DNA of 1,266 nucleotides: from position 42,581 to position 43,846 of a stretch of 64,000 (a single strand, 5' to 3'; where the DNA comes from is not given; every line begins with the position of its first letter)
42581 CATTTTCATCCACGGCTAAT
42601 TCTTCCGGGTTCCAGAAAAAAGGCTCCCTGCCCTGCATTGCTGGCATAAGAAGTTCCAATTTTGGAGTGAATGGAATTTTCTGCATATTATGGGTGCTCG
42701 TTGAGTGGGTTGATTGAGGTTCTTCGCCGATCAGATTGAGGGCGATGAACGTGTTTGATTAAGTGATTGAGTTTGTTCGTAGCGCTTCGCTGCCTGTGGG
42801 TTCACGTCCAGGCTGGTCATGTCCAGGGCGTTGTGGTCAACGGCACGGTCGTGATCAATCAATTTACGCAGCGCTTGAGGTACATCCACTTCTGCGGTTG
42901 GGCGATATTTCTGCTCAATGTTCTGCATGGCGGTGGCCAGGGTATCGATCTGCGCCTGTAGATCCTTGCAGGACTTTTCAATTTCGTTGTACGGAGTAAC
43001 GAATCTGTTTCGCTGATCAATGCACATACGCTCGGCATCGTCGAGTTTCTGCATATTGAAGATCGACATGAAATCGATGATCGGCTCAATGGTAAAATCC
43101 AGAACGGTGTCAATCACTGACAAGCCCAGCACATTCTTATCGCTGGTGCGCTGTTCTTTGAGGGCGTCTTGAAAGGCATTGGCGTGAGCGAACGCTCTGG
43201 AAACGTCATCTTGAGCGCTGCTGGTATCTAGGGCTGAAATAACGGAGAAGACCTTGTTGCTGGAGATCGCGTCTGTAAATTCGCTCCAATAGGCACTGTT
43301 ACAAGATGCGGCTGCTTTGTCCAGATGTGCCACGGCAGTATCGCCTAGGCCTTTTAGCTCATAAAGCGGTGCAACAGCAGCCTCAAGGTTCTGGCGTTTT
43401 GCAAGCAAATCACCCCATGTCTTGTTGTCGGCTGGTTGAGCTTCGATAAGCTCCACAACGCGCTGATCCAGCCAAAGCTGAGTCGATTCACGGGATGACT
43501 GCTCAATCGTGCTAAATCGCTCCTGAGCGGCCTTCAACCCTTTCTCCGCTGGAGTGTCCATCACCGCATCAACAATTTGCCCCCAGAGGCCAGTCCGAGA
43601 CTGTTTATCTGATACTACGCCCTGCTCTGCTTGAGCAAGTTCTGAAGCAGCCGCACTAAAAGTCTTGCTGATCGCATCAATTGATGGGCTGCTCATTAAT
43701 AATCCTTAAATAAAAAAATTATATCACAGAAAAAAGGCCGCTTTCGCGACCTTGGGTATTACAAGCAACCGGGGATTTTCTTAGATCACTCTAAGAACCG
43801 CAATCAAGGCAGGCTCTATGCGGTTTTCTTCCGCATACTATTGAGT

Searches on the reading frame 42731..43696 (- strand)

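Call 10: search_protein_families(library=pfam, proteins=[window:42731-43696:-], max_evalue=0.01)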
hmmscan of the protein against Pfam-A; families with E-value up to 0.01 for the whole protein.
window:42731-43696:- (321 aa): 1 family
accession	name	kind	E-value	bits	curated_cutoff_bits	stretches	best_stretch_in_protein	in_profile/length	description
PF25785.1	TPR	-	0.0067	17.2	27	0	234-289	14-69/110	Nucleoprotein TPR-like domain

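Call 80: search_protein_families(library=phrogs, proteins=[window:42731-43696:-], max_evalue=0.001)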
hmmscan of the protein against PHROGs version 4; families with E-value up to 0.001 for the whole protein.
window:42731-43696:- (321 aa): 0 families
